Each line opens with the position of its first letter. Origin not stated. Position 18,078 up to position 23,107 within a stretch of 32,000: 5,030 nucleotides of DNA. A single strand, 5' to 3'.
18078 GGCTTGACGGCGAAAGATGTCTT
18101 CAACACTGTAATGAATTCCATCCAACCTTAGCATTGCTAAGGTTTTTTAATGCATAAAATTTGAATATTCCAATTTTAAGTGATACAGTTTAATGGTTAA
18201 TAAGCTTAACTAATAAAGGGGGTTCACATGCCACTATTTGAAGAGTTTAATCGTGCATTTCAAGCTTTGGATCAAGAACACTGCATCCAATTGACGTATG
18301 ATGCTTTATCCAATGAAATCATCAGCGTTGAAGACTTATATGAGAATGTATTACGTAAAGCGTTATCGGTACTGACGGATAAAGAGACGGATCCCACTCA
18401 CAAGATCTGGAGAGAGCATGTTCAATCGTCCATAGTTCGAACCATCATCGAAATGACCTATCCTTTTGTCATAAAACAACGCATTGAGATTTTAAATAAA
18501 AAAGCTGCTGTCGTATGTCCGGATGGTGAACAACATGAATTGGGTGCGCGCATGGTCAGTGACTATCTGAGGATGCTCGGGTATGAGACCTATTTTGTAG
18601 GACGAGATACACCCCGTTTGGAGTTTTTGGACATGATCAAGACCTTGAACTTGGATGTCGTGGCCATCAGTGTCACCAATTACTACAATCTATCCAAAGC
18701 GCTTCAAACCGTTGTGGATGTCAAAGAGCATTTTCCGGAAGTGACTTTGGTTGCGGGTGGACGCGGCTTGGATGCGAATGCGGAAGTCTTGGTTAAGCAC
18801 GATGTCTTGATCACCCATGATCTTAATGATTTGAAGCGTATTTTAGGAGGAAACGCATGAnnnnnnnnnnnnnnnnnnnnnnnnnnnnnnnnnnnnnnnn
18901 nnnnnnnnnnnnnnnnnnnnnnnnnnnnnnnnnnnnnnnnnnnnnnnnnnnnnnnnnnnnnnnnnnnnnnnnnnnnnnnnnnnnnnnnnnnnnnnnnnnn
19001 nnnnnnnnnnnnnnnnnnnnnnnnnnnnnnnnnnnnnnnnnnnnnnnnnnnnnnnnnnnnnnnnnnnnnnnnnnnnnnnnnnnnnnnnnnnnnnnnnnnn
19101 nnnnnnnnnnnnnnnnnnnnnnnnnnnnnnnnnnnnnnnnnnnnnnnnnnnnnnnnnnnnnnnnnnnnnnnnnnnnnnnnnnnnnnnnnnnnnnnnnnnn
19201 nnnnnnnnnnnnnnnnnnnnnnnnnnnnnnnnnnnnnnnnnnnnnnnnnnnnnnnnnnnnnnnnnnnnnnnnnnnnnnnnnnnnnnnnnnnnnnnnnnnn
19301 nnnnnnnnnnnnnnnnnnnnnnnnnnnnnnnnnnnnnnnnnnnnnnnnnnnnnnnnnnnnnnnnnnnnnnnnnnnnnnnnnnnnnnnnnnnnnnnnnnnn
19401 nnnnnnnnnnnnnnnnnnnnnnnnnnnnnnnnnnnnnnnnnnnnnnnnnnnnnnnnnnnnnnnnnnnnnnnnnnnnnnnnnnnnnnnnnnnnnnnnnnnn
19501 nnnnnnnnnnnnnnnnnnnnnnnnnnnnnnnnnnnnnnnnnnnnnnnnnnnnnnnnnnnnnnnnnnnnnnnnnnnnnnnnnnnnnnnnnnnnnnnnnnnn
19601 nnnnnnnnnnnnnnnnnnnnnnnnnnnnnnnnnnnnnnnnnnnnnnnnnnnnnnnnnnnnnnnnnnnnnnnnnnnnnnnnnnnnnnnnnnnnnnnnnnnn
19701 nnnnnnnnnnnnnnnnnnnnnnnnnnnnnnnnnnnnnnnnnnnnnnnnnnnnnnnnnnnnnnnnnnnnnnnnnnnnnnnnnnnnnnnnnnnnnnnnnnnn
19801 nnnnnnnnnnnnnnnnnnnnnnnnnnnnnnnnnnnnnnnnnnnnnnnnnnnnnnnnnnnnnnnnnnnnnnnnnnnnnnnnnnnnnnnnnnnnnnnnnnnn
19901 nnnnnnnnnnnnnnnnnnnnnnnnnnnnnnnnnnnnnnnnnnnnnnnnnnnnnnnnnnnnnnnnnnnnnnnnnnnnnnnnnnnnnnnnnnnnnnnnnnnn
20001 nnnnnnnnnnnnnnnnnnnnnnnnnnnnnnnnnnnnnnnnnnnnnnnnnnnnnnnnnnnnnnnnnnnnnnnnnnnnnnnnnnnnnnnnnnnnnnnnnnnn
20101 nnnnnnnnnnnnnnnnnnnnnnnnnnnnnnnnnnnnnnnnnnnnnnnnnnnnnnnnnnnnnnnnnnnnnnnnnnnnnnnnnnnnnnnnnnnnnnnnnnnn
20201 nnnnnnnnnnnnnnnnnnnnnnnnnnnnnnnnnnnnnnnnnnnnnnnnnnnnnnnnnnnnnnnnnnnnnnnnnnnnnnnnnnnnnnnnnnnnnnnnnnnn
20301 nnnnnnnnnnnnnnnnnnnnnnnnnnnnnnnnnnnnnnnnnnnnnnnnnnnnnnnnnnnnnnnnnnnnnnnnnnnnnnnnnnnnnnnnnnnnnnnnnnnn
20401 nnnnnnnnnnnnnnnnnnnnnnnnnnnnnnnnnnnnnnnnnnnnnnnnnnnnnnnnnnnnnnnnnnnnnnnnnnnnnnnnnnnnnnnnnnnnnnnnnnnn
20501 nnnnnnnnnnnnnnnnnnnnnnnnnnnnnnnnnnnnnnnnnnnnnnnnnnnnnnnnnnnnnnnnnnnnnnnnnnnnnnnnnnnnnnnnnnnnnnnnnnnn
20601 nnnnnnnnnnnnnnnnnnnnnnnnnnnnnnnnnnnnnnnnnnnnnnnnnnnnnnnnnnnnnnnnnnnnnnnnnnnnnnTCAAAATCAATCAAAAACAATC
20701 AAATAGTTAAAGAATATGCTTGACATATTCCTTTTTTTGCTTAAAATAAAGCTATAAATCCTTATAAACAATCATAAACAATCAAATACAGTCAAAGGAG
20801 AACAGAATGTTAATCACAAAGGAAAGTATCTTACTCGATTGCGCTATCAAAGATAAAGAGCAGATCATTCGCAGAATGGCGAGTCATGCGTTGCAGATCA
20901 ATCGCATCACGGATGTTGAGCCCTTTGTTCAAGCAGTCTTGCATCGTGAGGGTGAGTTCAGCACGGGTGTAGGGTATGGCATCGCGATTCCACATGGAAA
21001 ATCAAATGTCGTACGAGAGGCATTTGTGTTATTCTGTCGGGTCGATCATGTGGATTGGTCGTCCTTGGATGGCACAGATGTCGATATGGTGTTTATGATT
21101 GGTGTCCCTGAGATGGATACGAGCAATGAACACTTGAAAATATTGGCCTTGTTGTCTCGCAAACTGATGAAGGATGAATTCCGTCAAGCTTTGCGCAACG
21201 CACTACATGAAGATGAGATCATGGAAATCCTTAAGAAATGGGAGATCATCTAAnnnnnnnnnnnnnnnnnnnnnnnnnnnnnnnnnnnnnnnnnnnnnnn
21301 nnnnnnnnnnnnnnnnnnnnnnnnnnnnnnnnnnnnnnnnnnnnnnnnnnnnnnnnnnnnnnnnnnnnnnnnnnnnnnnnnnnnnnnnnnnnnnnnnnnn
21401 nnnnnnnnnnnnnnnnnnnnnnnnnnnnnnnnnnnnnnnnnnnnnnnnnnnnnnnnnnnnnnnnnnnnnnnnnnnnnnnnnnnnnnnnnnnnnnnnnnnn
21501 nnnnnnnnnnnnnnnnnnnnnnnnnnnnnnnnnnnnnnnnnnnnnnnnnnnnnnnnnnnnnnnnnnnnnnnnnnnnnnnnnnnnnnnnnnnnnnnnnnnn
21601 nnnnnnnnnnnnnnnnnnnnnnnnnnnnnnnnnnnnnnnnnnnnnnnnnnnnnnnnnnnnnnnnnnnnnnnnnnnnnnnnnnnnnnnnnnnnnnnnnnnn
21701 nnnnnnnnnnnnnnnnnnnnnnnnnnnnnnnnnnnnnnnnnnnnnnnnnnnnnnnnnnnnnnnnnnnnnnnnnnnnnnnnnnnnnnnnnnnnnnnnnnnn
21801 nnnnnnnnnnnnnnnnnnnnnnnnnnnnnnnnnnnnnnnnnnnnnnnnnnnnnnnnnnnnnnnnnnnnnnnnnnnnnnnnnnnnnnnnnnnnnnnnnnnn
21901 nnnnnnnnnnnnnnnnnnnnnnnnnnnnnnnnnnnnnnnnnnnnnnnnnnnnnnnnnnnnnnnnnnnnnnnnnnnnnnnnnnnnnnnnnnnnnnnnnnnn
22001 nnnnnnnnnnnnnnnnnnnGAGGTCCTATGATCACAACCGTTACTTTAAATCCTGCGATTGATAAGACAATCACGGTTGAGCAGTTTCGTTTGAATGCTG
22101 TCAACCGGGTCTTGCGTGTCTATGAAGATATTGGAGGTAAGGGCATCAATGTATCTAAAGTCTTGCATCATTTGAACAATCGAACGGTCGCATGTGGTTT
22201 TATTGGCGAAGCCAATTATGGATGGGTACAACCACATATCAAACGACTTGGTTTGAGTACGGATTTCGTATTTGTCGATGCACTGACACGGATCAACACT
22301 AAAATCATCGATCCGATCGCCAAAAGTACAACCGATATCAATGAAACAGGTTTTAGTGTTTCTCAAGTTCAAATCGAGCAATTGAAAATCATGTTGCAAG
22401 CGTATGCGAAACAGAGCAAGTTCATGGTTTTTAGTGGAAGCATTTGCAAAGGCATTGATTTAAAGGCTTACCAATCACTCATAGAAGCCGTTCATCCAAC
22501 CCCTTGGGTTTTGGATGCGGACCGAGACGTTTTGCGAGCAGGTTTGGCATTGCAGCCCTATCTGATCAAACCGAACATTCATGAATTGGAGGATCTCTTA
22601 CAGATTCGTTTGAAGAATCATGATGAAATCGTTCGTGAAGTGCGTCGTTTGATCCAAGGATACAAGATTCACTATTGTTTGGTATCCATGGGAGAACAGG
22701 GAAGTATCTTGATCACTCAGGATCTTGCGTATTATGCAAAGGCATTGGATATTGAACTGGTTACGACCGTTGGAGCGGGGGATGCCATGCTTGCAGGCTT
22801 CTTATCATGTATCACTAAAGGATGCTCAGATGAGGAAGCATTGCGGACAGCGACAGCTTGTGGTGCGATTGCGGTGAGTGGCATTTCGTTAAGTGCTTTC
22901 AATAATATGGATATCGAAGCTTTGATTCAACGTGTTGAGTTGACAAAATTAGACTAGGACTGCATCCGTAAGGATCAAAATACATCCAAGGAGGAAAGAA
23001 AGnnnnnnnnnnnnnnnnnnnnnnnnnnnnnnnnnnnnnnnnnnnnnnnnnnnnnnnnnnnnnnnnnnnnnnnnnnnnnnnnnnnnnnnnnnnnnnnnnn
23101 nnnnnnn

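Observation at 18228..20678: Stand-alone CarH-like B12-binding-domain protein coupled to a LolCDE-like ABC transporter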

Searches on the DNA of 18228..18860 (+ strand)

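Call 61: search_rna_families(sources=[L012, L013, L021, L023, L025, L026, L027, L028, L031, L033, L037, L058, L063], threshold=gathering)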
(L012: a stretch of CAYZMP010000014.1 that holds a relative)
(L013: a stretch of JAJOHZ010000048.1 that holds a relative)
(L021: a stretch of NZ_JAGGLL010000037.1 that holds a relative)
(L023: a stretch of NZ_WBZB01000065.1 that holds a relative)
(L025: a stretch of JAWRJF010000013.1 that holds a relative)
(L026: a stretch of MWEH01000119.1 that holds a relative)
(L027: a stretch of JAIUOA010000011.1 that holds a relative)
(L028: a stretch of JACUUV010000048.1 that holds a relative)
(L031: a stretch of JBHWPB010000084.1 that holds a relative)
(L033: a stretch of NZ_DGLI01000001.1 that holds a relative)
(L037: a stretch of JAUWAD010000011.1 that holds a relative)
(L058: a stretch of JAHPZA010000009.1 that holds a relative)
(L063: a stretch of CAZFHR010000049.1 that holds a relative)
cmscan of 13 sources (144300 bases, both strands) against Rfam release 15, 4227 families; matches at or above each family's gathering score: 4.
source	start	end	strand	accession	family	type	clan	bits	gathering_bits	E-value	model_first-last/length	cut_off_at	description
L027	9825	10040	-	RF00230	T-box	Cis-reg; leader;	-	131.8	93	1.1e-28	1-219/219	no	T-box leader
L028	827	940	-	RF00050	FMN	Cis-reg; riboswitch;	-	122.8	66.2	7.4e-28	1-138/138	no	FMN riboswitch aptamer (RFN element)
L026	4627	4699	+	RF00005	tRNA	Gene; tRNA;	CL00001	71.6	29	2.5e-13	1-71/71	no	tRNA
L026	8628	8700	-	RF00005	tRNA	Gene; tRNA;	CL00001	70.6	29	4.8e-13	1-71/71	no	tRNA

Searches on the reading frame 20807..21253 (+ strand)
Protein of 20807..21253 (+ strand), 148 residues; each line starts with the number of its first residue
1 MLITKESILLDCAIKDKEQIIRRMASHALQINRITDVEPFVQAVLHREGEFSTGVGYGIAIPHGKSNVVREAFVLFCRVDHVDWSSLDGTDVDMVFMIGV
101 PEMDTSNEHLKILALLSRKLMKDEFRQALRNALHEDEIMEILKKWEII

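Call 3: search_protein_families(library=pfam, proteins=[window:20807-21253:+], max_evalue=0.01)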
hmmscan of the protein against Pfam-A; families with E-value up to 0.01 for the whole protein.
window:20807-21253:+ (148 aa): 1 family
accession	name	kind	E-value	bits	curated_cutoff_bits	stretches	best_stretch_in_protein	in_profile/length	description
PF00359.27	PTS_EIIA_2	-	1.4e-38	132.5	27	1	2-144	2-143/144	Phosphoenolpyruvate-dependent sugar phosphotransferase system, EIIA 2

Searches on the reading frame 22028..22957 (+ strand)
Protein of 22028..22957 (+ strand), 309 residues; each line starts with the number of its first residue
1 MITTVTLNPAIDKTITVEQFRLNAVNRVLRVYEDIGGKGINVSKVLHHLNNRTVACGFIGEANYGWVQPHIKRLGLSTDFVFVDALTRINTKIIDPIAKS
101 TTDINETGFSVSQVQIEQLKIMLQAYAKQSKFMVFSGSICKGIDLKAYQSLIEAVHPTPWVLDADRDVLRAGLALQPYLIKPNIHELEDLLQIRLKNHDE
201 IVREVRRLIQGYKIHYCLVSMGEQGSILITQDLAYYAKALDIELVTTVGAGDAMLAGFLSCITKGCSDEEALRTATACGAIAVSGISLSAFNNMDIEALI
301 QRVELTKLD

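Call 68: search_protein_families(library=pfam, proteins=[window:22028-22957:+], max_evalue=0.0001)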
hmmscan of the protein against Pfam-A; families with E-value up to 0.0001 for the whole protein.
window:22028-22957:+ (309 aa): 2 families
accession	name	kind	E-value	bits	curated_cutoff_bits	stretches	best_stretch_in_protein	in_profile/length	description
PF00294.29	PfkB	-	3.1e-40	138.8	25.8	1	7-286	3-293/302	pfkB family carbohydrate kinase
PF08543.17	Phos_pyr_kin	-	8.5e-06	25.8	27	1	167-277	110-226/246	Phosphomethylpyrimidine kinase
